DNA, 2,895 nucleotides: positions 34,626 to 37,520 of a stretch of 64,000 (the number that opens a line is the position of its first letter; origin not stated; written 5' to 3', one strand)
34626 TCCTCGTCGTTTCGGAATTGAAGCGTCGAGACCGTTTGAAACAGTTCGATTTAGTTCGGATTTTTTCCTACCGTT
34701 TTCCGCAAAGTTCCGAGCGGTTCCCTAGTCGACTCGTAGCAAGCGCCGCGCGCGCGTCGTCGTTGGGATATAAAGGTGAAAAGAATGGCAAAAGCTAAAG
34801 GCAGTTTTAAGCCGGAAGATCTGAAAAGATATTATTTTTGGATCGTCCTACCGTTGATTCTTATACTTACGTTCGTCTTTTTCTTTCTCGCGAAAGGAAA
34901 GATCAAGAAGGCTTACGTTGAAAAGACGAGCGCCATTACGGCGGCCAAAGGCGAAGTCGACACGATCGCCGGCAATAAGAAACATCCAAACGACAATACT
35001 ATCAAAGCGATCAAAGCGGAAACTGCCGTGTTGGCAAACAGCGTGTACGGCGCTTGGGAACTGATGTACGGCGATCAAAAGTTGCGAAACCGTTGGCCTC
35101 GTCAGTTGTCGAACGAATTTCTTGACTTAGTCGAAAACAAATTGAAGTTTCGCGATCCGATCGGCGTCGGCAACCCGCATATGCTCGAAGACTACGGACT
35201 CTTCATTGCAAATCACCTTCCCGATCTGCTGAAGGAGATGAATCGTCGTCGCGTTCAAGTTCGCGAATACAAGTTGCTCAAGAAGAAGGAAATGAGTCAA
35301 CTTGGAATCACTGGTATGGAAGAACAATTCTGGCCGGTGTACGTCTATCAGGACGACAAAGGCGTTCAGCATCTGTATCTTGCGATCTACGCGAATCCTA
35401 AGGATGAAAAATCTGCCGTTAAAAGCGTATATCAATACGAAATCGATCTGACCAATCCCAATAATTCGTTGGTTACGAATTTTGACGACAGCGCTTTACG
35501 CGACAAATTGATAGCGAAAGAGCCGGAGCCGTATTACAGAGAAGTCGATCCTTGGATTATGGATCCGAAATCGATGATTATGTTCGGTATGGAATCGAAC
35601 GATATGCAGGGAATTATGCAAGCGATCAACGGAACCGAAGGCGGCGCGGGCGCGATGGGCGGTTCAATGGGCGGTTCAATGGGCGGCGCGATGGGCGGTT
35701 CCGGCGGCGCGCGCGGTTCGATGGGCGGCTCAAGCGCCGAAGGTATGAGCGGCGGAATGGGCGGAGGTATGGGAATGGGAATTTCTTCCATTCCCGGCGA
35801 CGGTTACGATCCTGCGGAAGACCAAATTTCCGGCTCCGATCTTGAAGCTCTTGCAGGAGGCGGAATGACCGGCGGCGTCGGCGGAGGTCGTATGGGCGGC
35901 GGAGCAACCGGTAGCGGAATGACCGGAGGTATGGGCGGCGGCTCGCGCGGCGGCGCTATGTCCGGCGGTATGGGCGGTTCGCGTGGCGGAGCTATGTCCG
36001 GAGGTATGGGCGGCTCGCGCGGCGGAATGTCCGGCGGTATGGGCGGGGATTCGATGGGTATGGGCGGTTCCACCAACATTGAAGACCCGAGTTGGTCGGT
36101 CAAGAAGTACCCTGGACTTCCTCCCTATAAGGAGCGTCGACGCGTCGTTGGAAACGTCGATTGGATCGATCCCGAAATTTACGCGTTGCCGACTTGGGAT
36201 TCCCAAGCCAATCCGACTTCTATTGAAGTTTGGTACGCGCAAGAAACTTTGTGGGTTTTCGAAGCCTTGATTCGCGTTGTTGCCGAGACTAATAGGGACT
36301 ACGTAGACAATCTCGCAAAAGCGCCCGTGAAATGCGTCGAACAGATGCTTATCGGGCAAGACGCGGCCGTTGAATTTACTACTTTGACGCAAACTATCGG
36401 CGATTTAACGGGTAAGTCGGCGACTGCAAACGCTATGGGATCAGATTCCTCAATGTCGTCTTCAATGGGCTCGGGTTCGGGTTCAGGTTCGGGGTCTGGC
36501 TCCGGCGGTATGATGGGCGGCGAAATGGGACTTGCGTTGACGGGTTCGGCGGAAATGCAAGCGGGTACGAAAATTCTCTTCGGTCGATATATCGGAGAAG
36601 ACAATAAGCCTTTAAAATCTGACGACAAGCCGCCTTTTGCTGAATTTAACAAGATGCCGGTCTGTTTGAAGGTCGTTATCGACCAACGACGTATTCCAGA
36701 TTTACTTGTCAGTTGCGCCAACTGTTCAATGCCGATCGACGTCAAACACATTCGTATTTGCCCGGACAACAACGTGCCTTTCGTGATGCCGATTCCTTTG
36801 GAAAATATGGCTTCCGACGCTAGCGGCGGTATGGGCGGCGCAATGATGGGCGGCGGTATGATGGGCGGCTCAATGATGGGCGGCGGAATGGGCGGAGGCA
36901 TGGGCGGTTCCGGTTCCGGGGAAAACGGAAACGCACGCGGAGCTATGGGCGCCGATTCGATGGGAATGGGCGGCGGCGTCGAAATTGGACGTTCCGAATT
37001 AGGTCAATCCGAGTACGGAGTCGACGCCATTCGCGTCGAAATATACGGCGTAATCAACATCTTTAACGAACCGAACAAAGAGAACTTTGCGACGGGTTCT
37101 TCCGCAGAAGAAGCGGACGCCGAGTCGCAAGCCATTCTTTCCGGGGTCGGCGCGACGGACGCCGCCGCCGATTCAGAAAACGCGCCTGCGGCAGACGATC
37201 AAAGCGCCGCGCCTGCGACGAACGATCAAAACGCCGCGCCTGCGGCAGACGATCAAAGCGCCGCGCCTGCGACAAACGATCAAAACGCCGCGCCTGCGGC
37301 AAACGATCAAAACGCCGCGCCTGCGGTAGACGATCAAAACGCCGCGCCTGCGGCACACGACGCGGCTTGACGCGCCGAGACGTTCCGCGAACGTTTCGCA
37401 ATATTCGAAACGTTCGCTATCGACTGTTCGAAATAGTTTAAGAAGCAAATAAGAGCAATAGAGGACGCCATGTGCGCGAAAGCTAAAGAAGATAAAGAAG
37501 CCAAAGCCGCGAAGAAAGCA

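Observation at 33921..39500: Eight GroEL-tail-like (Gly-Gly-Met)n tracts spread over three consecutive membrane proteins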

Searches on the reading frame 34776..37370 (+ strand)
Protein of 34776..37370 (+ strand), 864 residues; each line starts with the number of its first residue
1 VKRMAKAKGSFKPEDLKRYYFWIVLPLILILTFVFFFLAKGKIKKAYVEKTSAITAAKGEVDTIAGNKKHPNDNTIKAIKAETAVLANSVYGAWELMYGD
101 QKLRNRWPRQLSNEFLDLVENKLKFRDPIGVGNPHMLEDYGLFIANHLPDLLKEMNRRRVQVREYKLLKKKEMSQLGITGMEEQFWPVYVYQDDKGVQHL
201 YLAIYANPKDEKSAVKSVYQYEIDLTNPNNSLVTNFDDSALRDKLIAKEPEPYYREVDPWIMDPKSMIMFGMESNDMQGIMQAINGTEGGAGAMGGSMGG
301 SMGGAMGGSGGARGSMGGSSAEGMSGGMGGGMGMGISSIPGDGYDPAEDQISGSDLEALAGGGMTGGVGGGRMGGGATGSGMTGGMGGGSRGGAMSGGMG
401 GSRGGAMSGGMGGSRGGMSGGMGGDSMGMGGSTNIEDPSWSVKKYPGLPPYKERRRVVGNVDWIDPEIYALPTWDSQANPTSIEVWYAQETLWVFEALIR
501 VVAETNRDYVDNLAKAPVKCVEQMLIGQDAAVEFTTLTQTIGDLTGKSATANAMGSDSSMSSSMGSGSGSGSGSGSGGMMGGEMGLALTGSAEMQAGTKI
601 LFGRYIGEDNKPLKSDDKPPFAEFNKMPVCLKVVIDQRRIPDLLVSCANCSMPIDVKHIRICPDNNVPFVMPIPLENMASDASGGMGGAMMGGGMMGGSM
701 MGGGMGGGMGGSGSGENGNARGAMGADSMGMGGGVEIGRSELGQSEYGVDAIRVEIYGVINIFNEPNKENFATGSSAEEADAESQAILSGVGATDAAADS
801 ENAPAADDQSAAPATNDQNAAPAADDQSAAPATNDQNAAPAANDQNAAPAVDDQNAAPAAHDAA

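Call 3: search_protein_families(library=pfam, proteins=[window:34776-37370:+], max_evalue=0.1)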
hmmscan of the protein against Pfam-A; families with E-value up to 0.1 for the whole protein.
window:34776-37370:+ (864 aa): 1 family
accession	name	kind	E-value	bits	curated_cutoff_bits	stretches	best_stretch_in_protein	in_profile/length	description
PF23265.1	Ig-like_KY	-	0.094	13.3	27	0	168-231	63-124/129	KY-like, immunoglobulin-like domain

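Call 4: search_protein_families(library=ncbifam, proteins=[window:34776-37370:+], max_evalue=0.1)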
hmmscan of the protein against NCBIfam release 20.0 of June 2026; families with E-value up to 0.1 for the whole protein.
window:34776-37370:+ (864 aa): 0 families

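Call 7: find_homologous_proteins(query=window:34776-37370:+)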
Query window:34776-37370:+ (864 aa): 172 proteins with E <= 0.001 among 8000 candidates; the best 120 are listed.
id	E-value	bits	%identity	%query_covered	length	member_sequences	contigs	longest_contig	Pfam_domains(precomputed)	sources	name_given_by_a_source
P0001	0.0e+0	1069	60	40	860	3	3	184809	-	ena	-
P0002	0.0e+0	1059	62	44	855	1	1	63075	-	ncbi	-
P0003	0.0e+0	1040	57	93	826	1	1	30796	-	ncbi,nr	ncbi:MAG: hypothetical protein Q4G03_10940 [Planctomycetia bacterium]|nr:hypothetical protein [Planc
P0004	0.0e+0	1036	54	41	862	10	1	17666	-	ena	-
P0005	0.0e+0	1021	55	95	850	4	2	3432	-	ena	-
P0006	0.0e+0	1012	59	93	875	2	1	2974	-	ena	-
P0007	4.9e-289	979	54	60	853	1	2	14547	-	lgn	-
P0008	1.5e-284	964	58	78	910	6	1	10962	-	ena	-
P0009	3.3e-284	963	57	78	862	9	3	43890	-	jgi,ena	jgi:hypothetical protein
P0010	1.5e-280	951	61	33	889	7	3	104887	-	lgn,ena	-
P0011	4.3e-280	950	55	78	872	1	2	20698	-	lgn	-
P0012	3.8e-279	947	57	41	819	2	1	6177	-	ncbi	-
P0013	2.9e-278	944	58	41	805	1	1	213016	-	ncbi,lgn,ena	-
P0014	5.4e-278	943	57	78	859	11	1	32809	-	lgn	-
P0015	1.2e-276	938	58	42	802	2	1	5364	-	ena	-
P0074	2.9e-24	103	27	21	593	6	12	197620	-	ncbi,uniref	ncbi:hypothetical protein [Rhodopirellula bahusiensis]|uniref:hypothetical protein n=2 Tax=Rhodopire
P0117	3.2e-13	67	29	21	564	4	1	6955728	-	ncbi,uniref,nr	ncbi:hypothetical protein [Bremerella sp. P1]|uniref:hypothetical protein n=1 Tax=Bremerella sp. P1 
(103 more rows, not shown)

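Call 10: find_encoding_contigs(protein=P0117, flank=10000, max_places=2)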
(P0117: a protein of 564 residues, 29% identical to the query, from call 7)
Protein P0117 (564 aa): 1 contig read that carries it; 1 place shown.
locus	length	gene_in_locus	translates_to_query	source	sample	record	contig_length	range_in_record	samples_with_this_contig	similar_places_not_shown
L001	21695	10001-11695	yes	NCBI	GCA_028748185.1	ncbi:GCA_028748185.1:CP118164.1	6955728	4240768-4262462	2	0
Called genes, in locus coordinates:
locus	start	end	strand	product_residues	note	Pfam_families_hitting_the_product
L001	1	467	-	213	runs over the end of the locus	PF13401:AAA_22 (faint), PF02223:Thymidylate_kin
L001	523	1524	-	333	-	PF08279:HTH_11, PF19187:HTH_PafC (weak), PF13280:WYL, PF25583:WCX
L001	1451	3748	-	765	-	PF02321:OEP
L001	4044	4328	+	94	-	-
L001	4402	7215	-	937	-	PF01074:Glyco_hydro_38N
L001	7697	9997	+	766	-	PF11104:PilM_2, PF14450:FtsA (weak)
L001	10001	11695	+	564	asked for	-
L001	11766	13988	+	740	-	-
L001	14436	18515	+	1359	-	PF13432:TPR_16 (faint), PF00263:Secretin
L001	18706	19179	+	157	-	PF04241:DUF423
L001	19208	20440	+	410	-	PF01594:AI-2E_transport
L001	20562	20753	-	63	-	-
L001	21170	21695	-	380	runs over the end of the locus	PF00266:Aminotran_5, PF01212:Beta_elim_lyase, PF01041:DegT_DnrJ_EryC1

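Call 11: find_encoding_contigs(protein=P0074, flank=10000, max_places=2)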
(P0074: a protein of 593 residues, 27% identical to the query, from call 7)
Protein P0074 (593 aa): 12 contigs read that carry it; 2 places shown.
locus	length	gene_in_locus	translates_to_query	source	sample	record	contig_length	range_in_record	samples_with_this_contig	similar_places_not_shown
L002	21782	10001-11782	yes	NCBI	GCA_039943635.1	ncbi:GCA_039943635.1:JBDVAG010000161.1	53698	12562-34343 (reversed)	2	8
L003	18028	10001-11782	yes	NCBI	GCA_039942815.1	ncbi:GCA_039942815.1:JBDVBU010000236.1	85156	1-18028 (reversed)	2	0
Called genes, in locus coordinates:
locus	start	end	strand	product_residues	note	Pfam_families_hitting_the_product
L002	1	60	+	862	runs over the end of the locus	PF07635:PSCyt1, PF07583:PSCyt2, PF07587:PSD1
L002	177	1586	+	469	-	PF07394:DUF1501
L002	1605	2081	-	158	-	PF00085:Thioredoxin, PF13098:Thioredoxin_2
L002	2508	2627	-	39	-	PF07589:PEP_exosort_dom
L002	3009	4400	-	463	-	PF00069:Pkinase, PF07714:PK_Tyr_Ser-Thr, PF01636:APH (faint)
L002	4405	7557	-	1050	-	-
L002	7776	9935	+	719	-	PF11104:PilM_2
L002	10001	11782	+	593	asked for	-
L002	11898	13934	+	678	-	-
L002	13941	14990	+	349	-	-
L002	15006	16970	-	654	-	PF08447:PAS_3, PF00989:PAS, PF08448:PAS_4, PF13188:PAS_8 (faint), PF13426:PAS_9 (weak), PF00512:HisKA, PF02518:HATPase_c, PF13581:HATPase_c_2 (faint)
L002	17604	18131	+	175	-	PF09348:DUF1990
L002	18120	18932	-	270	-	PF02535:Zip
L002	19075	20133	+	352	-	PF01699:Na_Ca_ex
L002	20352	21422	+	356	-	PF00106:adh_short (faint), PF04321:RmlD_sub_bind, PF01073:3Beta_HSD, PF01370:Epimerase, PF16363:GDP_Man_Dehyd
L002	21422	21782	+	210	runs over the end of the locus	PF07884:VKOR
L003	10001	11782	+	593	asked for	-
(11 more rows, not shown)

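Call 17: search_solved_structures(query=window:34776-37370:+, max_evalue=1)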
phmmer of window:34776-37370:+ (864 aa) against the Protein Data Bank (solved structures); distinct sequences matched with E-value up to 1: 7.
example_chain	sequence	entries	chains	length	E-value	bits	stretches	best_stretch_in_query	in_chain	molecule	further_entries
9nu8_B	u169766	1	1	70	0.049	14.8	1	562-591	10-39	Lysis protein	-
6trp_A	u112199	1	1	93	0.051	14.7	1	547-578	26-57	Peptide synthetase XpsB,Peptide synthetase XpsB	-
6nif_A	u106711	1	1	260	0.088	13.9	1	558-586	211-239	hREV7, GTP-binding nuclear protein Ran, hREV3 fusion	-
9nu4_B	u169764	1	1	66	0.32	12.1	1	562-582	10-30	Lysis protein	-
9nu5_B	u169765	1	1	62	0.57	11.2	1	562-582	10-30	Lysis protein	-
6kea_A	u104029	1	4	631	0.62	11.1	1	556-589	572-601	Maltose-binding periplasmic protein,LINKER,hREV7,LINKER,Invasin IpaB,hREV3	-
8k2s_B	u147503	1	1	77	0.87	10.6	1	565-592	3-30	Disordered protein (D131D)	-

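Call 23: find_related_loci(query=A2, collection=genome_contigs, flank=10000)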
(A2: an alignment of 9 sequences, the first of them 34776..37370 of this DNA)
Query A2 (864 aa) in genome_contigs; peptide patterns used: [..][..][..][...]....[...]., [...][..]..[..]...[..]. (x = any residue, [..] = any of these).
140 stretches matched a pattern; 111 encode a relative of the query (tblastn E <= 1e-3); the best 80 are kept; 79 distinct loci.
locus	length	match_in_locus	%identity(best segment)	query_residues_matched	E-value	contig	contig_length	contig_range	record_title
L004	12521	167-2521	57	2-807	0e+0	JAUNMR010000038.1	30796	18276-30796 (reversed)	MAG: Planctomycetia bacterium isolate S32M_St_metabat_111 NODE_983_length_30796_cov_26.120491, whole genome shotgun sequ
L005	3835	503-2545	63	3-681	0e+0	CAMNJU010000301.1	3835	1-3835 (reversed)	MAG: uncultured Planctomycetales bacterium isolate SRR873597_bin.58_metaWRAP_v1.3_MAG genome assembly, contig: NODE.7643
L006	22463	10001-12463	55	4-821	0e+0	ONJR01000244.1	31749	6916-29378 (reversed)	uncultured planctomycete isolate RUG369 genome assembly, contig: k87_41021767, whole genome shotgun sequence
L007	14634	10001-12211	55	4-795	0e+0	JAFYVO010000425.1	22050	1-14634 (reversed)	MAG: Thermoguttaceae bacterium isolate RGIG7461 Water_buffalos_Colon-1__c949704, whole genome shotgun sequence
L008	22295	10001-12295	53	4-798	0e+0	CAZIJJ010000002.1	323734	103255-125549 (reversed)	MAG TPA_asm: uncultured Planctomycetaceae bacterium isolate binchicken_co370_9 genome assembly, contig: NODE_18_length_3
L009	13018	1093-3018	56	4-673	0e+0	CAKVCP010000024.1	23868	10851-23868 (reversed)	MAG: uncultured Thermoguttaceae bacterium isolate REFINED_METABAT215_TOP10_CONTIGS_1500_ASSEMBLY_K77_MERGED__Hadza_MoBio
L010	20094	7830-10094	53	4-795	0e+0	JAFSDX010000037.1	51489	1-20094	MAG: Thermoguttaceae bacterium isolate RGIG3054 Goat_Rectum-4__c109512, whole genome shotgun sequence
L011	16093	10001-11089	93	1-359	0e+0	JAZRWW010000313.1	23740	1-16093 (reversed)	MAG: Thermoguttaceae bacterium isolate T1900044951_TA20190004.MAGScoT_cleanbin_000049 SGB_3669_k141_1408427, whole genom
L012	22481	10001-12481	59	3-803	0e+0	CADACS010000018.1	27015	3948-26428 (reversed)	MAG: uncultured planctomycete isolate RUG13182 genome assembly, contig: RUG13182_asm_18, whole genome shotgun sequence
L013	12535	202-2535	46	3-782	2e-168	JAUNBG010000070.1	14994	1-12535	MAG: Planctomycetia bacterium isolate S1R_St_28 NODE_1559_length_14994_cov_17.139099, whole genome shotgun sequence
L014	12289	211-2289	41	4-843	3e-166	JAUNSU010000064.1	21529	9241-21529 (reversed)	MAG: Planctomycetia bacterium isolate S4R_St_57 NODE_686_length_21529_cov_8.778756, whole genome shotgun sequence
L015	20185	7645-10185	52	1-838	0e+0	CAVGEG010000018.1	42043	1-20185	Paratractidigestivibacter sp. isolate G02647-L1_cleanbin_000053 genome assembly, contig: Spades_G02647-L1_contig_623, wh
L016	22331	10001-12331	39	14-863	4e-138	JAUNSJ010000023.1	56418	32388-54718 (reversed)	MAG: Planctomycetia bacterium isolate S4R_St_16 NODE_176_length_56418_cov_22.214041, whole genome shotgun sequence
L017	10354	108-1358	56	390-845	3e-131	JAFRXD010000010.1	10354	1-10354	MAG: Thermoguttaceae bacterium isolate RGIG2878 Goat_Omasum.Co__c138793, whole genome shotgun sequence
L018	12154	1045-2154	60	3-360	2e-129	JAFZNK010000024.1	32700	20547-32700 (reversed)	MAG: Thermoguttaceae bacterium isolate RGIG7925 Water_buffalos_Rumen-1__c80248, whole genome shotgun sequence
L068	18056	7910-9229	35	40-692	6e-25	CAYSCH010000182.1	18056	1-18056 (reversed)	MAG TPA_asm: uncultured Planctomycetaceae bacterium isolate SRP263991_co4_486 genome assembly, contig: NODE_4364_length_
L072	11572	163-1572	30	16-783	9e-24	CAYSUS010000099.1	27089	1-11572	MAG TPA_asm: uncultured Pirellulales bacterium isolate SRP141376_co4_16 genome assembly, contig: NODE_3228_length_27089_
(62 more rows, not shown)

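Call 38: search_solved_structures(query=A3, max_evalue=10, show_alignments=2)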
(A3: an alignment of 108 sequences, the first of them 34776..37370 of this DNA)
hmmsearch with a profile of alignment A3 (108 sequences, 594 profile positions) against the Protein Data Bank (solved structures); distinct sequences matched with E-value up to 10: 37.
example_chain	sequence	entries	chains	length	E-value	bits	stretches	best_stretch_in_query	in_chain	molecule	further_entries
9hih_L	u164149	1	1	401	0.058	15.6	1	425-463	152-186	mIL-2_LN35_S4B6_LC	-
2pk2_A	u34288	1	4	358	0.067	15.4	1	149-199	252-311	Cyclin-T1, Protein Tat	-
8axd_A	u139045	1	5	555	0.089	15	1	147-477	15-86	5-hydroxytryptamine receptor 3A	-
7rk1_C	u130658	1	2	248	0.14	14.3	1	168-230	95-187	scFv 3E8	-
6e1i_A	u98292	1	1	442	0.18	14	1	132-196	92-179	HLA-A*0201 single chain trimer with murine H2K alpha 3 domain and HPV.16 E7 peptide YMLDLQ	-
7v98_A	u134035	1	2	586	0.18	14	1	166-451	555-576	60 kDa chaperonin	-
2l6h_A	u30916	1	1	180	0.26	13.5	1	169-455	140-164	Focal adhesion kinase 1, linker, Paxillin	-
6xyw_Bo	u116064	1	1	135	0.3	13.3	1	337-373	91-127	30S ribosomal protein S16-2, chloroplastic/mitochondrial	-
9pkt_A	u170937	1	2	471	0.59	12.3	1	481-524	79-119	O-glycopeptidase BcM60B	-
5f72_T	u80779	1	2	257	0.79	11.9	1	438-464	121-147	Single chain Fv from a Fab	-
8ruy_R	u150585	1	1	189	1.3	11.2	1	397-473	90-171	Intraflagellar transport protein 25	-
8h2i_ci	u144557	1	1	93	1.4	11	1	138-187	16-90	P16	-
9i38_A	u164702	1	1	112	1.8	10.7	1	71-140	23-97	m4D2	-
7qax_A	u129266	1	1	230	2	10.5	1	87-158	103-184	Cyclodipeptide synthase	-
4mng_E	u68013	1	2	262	2.1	10.5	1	426-446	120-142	TRA@ protein,TRA@ protein, Ti antigen CD3-associated protein gamma chain V-J-C region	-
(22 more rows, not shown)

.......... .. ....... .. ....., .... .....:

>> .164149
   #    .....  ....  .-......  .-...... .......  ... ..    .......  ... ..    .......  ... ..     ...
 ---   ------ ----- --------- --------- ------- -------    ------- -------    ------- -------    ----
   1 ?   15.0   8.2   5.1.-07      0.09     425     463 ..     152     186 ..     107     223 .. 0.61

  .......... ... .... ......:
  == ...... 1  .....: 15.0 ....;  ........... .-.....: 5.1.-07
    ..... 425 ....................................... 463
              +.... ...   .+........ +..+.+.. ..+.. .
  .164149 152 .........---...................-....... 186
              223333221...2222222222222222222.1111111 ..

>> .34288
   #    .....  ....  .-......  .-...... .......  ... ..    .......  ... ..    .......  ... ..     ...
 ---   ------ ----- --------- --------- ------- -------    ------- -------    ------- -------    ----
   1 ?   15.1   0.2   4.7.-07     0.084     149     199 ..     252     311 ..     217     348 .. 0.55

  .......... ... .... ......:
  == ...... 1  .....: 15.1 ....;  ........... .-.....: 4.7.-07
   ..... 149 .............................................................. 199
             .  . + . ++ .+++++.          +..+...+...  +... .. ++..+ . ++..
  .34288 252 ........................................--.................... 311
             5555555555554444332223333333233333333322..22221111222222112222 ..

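Call 41: predict_structure(alignment_id=A3)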
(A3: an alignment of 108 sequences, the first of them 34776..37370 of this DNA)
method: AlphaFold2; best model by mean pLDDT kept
length: 864 residues; sequences in the alignment: 108
mean_pLDDT: 71.3   pTM: 0.67
mean pLDDT of the five models: 71.3, 71.0, 70.5, 70.1, 68.3
residues with pLDDT >= 90: 362; 70-90: 139; 50-70: 87; < 50: 276
segments of 3 or more residues with pLDDT < 50: 1-10, 289-333, 363-436, 554-556, 558-583, 680-734, 802-821, 823-830, 832-839, 841-848, 850-857, 859-864
pLDDT, mean of each block of 10 residues (from residue 1): 43 65 85 86 84 84 67 81 92 95 94 95 93 95 95 96 96 95 96 96 96 97 86 96 97 96 93 79 68 39 34 36 39 65 92 76 44 35 36 35 34 35 38 44 81 94 95 92 96 97 96 95 95 84 56 44 38 39 65 91 93 90 94 96 97 95 66 56 42 38 39 39 39 50 79 95 91 76 73 56 44 42 42 44 43 43 39
secondary structure, 60 per line:
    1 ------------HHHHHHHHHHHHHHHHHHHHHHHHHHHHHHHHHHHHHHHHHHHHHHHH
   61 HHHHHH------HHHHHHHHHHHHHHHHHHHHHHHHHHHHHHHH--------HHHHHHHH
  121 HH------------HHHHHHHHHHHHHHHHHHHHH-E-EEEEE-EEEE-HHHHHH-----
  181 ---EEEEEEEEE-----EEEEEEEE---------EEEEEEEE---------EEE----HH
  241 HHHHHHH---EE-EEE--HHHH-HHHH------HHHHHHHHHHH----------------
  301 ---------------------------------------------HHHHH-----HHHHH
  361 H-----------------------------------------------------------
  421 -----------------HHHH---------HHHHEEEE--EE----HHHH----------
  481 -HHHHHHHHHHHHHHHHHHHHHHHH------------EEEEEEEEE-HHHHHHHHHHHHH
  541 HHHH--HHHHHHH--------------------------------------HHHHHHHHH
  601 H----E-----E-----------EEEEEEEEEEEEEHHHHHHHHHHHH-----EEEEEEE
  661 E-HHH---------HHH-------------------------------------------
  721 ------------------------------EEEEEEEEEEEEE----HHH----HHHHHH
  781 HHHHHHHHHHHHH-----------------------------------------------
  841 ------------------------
elements in order (helices of 4 or more, strands of 3 or more residues): H13-66 H73-104 H113-122 H135-155 E159-163 E165-168 H170-175 E184-192 E198-205 E215-222 E232-234 H239-247 E254-256 H259-262 H264-267 H274-284 H346-350 H356-361 H438-441 H451-454 E455-458 H467-470 H482-505 E518-526 H528-544 H547-553 H592-601 E624-636 H637-648 E654-661 E751-763 H775-793
